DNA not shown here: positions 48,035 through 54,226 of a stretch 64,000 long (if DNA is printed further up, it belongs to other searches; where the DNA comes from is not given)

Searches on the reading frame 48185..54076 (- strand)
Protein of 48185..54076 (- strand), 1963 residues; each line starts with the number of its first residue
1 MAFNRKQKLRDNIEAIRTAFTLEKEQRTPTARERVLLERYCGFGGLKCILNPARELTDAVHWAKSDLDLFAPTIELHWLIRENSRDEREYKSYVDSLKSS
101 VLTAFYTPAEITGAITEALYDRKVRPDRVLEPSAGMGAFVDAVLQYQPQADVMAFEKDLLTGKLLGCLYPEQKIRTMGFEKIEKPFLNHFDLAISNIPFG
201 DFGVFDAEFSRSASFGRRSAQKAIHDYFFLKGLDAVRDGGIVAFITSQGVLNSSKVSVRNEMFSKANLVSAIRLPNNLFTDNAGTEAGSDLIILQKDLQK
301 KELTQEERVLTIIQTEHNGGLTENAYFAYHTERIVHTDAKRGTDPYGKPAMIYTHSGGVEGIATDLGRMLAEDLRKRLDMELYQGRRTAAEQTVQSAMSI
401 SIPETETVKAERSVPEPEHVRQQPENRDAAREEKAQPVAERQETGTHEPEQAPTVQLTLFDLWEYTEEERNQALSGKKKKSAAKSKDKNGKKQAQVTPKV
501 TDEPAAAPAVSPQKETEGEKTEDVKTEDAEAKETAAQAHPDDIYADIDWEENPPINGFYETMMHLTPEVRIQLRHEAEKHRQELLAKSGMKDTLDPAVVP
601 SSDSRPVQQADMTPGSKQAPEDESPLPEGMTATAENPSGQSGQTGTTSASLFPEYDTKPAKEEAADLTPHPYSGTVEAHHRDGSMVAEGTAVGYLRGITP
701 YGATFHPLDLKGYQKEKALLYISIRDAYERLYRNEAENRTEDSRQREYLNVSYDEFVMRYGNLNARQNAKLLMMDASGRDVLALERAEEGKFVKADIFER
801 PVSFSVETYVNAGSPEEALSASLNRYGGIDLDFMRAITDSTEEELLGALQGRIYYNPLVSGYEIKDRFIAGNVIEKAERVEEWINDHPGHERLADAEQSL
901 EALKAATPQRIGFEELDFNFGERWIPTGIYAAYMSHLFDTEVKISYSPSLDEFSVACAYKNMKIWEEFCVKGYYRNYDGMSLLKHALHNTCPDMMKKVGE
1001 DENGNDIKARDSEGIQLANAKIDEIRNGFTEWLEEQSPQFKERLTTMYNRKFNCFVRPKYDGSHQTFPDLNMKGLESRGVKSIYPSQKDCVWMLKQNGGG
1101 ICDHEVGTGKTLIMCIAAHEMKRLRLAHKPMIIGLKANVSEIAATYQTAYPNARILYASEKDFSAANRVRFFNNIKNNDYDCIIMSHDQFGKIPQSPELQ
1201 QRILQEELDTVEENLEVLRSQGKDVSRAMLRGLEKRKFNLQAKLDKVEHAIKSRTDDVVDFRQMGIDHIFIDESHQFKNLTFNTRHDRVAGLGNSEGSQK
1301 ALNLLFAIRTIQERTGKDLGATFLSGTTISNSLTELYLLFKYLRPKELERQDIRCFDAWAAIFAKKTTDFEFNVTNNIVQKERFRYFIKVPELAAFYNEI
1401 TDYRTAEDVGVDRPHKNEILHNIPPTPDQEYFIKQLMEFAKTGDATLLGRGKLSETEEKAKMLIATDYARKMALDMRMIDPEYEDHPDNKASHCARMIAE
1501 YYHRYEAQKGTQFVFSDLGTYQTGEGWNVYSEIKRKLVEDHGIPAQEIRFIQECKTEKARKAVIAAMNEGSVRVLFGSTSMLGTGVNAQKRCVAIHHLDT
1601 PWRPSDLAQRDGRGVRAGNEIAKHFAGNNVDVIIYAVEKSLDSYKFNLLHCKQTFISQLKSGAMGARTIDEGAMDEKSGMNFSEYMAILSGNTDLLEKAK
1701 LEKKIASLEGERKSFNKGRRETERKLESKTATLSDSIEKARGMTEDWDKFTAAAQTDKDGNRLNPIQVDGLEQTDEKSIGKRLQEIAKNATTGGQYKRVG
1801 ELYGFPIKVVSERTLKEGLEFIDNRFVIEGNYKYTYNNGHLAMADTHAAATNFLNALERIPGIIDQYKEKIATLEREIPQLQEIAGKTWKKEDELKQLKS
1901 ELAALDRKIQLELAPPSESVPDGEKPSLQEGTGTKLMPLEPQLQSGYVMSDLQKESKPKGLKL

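Call 27: search_protein_families(library=pfam, proteins=[window:48185-54076:-], max_evalue=0.001)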
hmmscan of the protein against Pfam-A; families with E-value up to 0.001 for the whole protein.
window:48185-54076:- (1963 aa): 3 families
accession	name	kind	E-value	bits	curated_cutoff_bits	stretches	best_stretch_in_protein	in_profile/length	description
PF00271.37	Helicase_C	-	2e-07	31.7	23.5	1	1547-1618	41-110/110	Helicase conserved C-terminal domain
PF00176.29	SNF2-rel_dom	-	2.7e-05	23.8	24.9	0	1324-1466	159-278/290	SNF2-related domain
PF07669.17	Eco57I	-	0.0006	20.4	25.3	0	188-274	73-165/171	Eco57I restriction-modification methylase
